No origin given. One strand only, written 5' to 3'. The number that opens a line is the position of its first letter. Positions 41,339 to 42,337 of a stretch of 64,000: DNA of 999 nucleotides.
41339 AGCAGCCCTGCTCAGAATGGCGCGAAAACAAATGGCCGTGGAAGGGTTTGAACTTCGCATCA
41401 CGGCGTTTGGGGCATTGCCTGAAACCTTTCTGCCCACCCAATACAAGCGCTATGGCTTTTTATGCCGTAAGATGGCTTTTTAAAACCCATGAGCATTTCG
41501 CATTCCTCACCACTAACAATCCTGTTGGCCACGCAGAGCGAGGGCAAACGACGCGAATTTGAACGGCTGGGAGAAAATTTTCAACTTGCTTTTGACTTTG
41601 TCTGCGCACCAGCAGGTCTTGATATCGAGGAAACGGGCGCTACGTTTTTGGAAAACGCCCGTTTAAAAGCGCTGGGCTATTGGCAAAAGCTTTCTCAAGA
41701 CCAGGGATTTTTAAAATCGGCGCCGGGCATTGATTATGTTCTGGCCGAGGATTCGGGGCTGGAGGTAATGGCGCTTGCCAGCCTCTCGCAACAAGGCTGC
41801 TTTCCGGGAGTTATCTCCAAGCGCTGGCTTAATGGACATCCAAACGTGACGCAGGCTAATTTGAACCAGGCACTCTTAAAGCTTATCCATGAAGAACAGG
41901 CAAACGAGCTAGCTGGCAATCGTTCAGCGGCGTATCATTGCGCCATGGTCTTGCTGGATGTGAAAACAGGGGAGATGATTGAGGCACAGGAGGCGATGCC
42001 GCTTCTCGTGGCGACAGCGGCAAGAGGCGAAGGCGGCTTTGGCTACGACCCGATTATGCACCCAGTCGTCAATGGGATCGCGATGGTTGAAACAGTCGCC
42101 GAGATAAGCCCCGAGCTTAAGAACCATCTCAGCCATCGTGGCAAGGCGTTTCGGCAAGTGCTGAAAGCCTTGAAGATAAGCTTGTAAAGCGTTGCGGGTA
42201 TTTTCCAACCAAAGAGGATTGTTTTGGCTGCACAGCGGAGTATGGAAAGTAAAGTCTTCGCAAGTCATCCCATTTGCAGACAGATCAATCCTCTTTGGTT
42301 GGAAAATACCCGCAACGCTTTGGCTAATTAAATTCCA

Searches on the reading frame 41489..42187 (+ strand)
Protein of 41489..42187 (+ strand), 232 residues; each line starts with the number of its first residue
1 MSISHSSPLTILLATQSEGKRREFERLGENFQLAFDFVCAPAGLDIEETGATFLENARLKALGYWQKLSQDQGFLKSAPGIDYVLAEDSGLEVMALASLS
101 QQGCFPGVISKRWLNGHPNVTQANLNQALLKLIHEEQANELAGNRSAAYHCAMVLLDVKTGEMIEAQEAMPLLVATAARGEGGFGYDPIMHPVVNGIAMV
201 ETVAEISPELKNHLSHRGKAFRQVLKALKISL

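Call 74: search_protein_families(library=pfam, proteins=[window:41489-42187:+], max_evalue=0.00001)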
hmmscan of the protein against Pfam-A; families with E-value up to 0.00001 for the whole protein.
window:41489-42187:+ (232 aa): 1 family
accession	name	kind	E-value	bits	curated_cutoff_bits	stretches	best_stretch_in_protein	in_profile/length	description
PF01725.21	Ham1p_like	-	2.1e-35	122.7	22.5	1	11-226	1-185/186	Ham1 family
